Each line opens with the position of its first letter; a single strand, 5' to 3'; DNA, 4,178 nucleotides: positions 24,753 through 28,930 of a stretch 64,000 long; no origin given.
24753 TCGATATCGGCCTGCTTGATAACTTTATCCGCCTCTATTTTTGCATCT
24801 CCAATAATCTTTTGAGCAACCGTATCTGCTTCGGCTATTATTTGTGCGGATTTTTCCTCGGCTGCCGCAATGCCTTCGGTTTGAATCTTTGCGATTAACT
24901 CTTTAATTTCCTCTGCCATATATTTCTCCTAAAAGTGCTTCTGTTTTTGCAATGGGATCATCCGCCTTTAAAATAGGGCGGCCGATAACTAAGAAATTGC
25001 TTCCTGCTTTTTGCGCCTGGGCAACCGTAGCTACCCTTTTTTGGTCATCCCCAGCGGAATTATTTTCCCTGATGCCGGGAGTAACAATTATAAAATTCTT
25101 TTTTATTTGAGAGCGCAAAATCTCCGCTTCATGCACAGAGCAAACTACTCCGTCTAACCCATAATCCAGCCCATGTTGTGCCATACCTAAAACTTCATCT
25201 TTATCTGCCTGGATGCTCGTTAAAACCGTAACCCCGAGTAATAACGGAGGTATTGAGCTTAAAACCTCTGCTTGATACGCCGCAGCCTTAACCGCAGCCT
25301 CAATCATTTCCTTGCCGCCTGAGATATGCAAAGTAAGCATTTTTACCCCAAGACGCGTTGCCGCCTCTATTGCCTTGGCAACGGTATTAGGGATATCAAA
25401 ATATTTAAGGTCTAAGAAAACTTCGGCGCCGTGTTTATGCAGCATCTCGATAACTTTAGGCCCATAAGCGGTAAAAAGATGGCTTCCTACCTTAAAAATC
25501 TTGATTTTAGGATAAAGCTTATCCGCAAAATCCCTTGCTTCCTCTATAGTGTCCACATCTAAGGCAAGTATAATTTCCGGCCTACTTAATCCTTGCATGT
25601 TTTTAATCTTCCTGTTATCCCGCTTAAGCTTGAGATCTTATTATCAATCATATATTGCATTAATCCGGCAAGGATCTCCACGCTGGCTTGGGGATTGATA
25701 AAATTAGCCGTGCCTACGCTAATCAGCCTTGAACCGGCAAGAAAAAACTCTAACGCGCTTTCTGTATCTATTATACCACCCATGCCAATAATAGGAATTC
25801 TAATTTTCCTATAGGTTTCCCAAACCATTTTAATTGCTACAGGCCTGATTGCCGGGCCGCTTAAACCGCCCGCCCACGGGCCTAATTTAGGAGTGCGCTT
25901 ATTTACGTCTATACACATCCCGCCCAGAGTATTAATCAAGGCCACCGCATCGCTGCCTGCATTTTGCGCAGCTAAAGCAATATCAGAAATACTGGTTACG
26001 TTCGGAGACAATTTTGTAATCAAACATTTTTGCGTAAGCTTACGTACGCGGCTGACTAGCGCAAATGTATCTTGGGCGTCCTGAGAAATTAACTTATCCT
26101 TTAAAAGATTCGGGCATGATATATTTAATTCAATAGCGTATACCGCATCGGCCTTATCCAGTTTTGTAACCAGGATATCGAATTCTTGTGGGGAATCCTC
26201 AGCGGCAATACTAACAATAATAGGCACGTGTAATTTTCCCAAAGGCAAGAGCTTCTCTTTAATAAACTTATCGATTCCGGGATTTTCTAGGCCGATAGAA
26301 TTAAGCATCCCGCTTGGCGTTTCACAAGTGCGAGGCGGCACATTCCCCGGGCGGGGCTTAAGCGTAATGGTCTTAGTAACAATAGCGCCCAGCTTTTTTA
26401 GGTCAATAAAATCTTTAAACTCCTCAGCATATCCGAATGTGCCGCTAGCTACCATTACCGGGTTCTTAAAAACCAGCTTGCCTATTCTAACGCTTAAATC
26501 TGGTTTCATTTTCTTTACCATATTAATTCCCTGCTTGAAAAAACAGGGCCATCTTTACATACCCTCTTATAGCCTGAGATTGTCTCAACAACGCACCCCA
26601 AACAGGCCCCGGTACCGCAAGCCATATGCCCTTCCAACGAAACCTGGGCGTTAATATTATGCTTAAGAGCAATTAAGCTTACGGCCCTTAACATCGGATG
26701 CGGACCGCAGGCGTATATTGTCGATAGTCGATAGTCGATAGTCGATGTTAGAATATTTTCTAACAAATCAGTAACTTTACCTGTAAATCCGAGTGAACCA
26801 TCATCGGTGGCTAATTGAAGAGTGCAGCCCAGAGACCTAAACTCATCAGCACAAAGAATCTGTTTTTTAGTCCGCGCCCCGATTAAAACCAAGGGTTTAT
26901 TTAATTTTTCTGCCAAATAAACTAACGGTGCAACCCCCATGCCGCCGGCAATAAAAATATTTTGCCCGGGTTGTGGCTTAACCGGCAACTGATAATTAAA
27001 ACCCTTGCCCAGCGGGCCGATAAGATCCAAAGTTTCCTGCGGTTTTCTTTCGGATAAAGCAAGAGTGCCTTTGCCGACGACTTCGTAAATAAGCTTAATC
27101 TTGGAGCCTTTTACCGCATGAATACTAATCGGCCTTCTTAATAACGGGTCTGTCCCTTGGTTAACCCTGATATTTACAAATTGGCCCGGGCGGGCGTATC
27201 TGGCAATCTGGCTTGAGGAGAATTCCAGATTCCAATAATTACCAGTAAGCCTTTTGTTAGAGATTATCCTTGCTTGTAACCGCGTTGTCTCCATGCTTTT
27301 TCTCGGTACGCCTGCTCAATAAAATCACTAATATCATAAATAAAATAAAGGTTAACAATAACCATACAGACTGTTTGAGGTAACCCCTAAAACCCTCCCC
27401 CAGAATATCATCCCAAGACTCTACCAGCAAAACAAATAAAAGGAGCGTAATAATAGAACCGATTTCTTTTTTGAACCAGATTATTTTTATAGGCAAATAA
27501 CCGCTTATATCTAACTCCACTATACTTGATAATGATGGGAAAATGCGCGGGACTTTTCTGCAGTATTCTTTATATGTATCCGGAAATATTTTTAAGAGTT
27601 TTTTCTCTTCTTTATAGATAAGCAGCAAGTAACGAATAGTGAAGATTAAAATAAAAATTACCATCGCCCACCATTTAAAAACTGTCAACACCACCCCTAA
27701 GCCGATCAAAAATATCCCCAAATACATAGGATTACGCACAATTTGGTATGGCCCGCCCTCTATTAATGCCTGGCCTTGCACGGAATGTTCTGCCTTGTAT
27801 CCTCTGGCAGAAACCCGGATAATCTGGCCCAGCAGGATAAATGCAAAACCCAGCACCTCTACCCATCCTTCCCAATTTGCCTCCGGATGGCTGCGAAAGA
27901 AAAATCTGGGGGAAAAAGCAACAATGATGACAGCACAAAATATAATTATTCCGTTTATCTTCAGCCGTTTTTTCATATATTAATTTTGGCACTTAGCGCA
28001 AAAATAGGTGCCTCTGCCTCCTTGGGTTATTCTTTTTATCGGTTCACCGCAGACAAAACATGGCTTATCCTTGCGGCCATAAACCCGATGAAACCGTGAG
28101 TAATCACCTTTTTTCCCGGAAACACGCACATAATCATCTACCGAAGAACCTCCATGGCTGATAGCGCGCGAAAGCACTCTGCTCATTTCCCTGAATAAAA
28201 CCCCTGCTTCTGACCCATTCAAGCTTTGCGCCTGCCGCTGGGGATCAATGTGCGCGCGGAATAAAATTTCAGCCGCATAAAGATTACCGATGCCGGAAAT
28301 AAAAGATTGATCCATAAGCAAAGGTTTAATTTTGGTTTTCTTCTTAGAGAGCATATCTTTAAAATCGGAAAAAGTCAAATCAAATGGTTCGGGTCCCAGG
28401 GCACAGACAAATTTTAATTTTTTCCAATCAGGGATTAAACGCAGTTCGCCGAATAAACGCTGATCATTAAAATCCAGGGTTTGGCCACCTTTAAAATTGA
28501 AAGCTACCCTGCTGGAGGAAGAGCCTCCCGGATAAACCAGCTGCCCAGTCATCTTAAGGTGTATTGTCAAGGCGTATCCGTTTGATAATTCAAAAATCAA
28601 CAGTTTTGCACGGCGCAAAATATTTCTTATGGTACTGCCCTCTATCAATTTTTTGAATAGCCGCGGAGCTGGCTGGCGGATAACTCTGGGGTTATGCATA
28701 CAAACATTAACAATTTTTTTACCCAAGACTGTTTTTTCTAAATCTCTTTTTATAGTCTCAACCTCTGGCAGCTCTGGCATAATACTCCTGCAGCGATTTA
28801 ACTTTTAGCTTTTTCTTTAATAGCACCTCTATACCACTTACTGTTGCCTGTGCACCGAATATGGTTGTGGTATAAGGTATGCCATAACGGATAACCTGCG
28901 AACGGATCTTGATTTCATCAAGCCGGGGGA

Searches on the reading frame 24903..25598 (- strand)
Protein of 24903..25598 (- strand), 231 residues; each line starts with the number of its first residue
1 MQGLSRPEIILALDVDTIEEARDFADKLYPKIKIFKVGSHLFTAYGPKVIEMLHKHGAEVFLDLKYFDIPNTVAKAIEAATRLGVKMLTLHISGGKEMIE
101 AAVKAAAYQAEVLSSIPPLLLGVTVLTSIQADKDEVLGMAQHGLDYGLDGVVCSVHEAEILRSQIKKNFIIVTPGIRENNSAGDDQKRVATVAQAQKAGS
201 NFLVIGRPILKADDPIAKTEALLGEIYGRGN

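Call 55: search_protein_families(library=pfam, proteins=[window:24903-25598:-], max_evalue=0.00001)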
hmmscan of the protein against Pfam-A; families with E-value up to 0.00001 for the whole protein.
window:24903-25598:- (231 aa): 1 family
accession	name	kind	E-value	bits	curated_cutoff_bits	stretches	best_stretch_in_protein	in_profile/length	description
PF00215.30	OMPdecase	-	7.1e-53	180.2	27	1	7-221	1-220/221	Orotidine 5'-phosphate decarboxylase / HUMPS family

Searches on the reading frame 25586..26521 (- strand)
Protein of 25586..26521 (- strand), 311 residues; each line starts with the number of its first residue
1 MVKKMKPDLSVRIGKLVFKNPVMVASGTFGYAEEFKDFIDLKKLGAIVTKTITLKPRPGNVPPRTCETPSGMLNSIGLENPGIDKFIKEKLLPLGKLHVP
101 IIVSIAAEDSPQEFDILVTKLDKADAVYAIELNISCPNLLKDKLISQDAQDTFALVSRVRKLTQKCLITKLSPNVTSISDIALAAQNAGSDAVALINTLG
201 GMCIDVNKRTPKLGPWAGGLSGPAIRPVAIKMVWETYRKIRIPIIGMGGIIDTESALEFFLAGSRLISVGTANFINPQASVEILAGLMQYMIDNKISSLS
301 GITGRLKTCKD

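Call 55: search_protein_families(library=pfam, proteins=[window:25586-26521:-], max_evalue=0.00001)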
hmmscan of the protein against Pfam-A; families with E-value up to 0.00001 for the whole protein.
window:25586-26521:- (311 aa): 1 family
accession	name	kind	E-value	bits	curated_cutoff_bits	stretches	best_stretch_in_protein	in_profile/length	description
PF01180.27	DHO_dh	-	1.7e-68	231.4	27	1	9-291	2-291/291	Dihydroorotate dehydrogenase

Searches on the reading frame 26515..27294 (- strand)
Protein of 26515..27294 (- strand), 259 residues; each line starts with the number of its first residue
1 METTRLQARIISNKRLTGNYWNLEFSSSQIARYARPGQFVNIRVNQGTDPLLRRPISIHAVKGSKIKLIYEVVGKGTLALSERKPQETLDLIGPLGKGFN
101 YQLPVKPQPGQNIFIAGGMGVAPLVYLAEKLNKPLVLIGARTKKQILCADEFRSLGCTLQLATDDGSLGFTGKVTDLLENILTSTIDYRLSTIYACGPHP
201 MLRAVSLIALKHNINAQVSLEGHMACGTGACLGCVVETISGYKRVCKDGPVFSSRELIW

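Call 55: search_protein_families(library=pfam, proteins=[window:26515-27294:-], max_evalue=0.00001)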
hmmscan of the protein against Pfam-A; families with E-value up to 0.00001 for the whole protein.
window:26515-27294:- (259 aa): 2 families
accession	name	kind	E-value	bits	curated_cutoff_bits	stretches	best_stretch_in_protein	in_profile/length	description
PF10418.14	DHODB_Fe-S_bind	-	4e-16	58.9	23.9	1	221-257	1-40/41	Iron-sulfur cluster binding domain of dihydroorotate dehydrogenase B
PF00175.26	NAD_binding_1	-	2e-06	28.9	22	1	114-206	1-108/109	Oxidoreductase NAD-binding domain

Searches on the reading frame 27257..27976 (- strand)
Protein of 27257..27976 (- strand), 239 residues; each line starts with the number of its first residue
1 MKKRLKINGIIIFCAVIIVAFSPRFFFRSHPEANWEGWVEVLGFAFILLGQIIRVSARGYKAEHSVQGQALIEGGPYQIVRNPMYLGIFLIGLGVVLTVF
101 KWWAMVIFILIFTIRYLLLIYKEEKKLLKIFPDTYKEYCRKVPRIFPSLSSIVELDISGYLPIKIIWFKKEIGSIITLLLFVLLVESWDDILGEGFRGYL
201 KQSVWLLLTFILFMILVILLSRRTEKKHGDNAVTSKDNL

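Call 55: search_protein_families(library=pfam, proteins=[window:27257-27976:-], max_evalue=0.00001)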
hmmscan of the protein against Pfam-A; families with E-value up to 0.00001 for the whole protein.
window:27257-27976:- (239 aa): 2 families
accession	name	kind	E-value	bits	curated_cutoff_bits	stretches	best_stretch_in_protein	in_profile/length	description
PF04191.18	PEMT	-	3e-13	50.6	25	1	41-132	4-103/105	Phospholipid methyltransferase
PF04140.19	ICMT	-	4.6e-06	27.4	24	1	66-128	30-94/95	Isoprenylcysteine carboxyl methyltransferase (ICMT) family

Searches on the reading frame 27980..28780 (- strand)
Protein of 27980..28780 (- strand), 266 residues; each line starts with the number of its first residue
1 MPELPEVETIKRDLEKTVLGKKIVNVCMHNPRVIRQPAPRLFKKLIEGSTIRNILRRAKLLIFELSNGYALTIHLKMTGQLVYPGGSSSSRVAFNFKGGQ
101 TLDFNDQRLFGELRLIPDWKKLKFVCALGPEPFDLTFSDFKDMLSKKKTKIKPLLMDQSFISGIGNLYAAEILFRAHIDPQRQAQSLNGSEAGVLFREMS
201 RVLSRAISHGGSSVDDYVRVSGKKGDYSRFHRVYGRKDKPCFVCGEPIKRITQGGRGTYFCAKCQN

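Call 55: search_protein_families(library=pfam, proteins=[window:27980-28780:-], max_evalue=0.00001)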
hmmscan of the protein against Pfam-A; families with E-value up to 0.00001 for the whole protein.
window:27980-28780:- (266 aa): 4 families
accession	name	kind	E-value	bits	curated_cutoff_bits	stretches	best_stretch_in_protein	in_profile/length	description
PF01149.29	Fapy_DNA_glyco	-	1.2e-30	107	25.5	1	1-112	1-116/117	Formamidopyrimidine-DNA glycosylase N-terminal domain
PF06831.19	H2TH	-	2e-25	89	34.7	1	128-215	1-90/93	Formamidopyrimidine-DNA glycosylase H2TH domain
PF06827.20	zf-FPG_IleRS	-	5.6e-08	32.9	21.3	1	239-265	2-28/30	Zinc finger found in FPG and IleRS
PF05833.16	NFACT_N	-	7.3e-06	25.5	31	0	130-209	168-246/456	NFACT N-terminal and middle domains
